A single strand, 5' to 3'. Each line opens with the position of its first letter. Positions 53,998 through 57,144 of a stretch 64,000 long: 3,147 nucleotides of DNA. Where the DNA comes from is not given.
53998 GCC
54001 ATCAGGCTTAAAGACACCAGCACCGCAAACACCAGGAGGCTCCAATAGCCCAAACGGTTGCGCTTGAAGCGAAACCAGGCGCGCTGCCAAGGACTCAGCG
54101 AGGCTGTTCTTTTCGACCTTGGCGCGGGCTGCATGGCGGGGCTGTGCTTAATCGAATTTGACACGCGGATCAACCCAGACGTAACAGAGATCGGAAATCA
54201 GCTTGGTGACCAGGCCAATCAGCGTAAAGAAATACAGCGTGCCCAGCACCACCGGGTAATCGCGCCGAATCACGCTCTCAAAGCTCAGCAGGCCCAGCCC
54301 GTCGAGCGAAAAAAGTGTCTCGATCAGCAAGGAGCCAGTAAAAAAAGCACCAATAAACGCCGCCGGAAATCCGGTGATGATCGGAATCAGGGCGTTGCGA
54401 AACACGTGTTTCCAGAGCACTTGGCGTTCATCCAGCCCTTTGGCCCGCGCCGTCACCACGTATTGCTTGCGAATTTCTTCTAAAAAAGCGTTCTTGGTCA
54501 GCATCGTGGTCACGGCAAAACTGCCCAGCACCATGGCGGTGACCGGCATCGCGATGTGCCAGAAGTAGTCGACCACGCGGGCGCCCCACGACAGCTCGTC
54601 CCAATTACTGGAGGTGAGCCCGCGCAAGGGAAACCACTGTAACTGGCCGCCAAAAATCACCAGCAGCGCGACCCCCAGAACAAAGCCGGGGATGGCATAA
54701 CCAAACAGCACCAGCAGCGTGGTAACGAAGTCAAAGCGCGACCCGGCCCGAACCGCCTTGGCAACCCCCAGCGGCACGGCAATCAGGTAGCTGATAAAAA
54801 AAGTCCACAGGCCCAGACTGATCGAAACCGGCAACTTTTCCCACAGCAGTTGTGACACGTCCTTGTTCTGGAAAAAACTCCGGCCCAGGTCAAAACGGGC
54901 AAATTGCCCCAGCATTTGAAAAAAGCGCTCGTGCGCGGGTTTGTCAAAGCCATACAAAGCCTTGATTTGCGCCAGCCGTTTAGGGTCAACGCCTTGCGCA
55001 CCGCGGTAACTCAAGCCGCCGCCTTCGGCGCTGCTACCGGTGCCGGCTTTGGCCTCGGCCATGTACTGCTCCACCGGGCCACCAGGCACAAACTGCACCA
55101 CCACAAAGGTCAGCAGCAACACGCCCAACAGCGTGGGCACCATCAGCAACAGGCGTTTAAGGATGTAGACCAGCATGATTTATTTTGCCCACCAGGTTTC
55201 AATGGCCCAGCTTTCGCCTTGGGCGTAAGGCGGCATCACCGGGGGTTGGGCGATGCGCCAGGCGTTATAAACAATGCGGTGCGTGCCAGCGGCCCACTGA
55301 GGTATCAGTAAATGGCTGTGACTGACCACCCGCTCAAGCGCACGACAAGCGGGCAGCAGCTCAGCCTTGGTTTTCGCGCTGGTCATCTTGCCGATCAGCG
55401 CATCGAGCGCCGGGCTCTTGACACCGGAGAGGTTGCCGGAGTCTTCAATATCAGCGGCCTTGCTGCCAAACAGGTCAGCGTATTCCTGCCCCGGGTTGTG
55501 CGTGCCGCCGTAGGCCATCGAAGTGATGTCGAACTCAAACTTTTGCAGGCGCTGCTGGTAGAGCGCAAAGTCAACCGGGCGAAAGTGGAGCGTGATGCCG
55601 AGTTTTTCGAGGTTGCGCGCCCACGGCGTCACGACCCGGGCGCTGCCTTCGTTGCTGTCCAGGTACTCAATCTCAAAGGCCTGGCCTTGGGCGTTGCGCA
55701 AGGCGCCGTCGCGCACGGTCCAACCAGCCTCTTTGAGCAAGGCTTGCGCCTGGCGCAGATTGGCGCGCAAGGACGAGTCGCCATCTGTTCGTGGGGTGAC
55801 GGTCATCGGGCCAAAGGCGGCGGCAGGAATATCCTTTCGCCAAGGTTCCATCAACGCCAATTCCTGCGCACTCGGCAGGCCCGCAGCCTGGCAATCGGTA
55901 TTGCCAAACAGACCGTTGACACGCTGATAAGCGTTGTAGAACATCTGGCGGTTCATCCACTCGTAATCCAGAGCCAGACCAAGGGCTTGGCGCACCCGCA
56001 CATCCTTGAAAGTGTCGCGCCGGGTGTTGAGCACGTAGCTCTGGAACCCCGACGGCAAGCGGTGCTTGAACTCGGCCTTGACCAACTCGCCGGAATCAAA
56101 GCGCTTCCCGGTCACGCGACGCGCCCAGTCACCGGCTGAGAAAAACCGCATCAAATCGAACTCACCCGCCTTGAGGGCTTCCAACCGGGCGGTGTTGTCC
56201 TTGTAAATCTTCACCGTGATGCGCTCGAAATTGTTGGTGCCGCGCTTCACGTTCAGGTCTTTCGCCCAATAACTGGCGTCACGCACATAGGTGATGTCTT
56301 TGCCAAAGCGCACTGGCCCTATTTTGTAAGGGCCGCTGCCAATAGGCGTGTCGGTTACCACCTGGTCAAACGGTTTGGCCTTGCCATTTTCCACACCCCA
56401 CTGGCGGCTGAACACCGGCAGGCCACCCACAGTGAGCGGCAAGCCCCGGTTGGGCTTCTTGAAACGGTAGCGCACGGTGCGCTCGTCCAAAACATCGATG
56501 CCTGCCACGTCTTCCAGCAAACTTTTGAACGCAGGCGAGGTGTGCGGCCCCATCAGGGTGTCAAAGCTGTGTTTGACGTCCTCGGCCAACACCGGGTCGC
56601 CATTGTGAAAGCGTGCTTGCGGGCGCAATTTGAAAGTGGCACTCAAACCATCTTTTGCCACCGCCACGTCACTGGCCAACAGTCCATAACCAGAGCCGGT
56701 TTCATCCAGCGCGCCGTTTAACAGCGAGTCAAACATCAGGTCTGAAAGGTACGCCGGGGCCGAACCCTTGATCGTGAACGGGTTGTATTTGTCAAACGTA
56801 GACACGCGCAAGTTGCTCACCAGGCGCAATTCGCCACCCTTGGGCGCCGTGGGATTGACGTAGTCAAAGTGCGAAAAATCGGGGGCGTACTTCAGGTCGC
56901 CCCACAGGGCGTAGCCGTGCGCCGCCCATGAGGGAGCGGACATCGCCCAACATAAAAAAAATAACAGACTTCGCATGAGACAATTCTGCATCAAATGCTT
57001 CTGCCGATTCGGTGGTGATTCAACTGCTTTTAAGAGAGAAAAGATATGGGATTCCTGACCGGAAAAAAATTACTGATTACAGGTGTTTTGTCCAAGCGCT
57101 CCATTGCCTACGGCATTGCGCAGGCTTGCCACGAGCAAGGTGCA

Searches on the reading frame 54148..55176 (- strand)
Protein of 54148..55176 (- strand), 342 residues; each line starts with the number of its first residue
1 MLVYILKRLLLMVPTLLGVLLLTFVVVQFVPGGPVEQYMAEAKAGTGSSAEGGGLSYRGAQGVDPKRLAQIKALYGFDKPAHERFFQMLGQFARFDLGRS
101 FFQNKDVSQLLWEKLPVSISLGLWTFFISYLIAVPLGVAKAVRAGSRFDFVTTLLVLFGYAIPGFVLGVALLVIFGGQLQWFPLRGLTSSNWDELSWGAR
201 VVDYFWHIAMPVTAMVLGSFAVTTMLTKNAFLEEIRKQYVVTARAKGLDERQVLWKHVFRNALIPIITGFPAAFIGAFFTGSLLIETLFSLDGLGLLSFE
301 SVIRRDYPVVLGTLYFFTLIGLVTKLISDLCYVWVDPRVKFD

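Call 78: search_protein_families(library=pfam, proteins=[window:54148-55176:-], max_evalue=0.00001)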
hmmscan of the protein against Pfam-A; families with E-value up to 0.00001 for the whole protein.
window:54148-55176:- (342 aa): 1 family
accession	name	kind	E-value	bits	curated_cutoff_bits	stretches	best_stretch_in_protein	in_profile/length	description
PF00528.27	BPD_transp_1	-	1.5e-35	123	26.4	1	133-340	1-183/184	Binding-protein-dependent transport system inner membrane component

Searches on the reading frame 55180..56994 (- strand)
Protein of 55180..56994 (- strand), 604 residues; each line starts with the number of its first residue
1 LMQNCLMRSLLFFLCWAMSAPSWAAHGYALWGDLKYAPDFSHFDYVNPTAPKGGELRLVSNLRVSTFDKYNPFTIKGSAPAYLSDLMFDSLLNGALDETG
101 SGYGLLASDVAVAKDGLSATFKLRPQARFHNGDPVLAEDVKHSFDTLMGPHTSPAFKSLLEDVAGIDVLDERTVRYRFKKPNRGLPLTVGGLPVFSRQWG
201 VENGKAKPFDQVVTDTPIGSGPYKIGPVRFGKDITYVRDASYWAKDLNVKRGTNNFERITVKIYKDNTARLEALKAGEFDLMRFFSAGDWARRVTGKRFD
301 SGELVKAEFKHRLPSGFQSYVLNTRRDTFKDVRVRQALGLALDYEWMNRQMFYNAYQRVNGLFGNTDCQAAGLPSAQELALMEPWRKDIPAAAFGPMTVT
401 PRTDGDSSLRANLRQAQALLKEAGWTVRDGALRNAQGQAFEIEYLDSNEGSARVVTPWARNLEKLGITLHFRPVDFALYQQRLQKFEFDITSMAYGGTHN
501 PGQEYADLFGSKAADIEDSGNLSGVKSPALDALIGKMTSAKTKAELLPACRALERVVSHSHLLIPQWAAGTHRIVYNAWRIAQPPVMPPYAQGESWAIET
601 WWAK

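Call 78: search_protein_families(library=pfam, proteins=[window:55180-56994:-], max_evalue=0.00001)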
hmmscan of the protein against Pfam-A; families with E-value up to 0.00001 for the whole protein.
window:55180-56994:- (604 aa): 1 family
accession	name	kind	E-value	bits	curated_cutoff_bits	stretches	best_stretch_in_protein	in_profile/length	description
PF00496.27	SBP_bac_5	-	3.1e-73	247.5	32.4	1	105-513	5-364/368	Bacterial extracellular solute-binding proteins, family 5 Middle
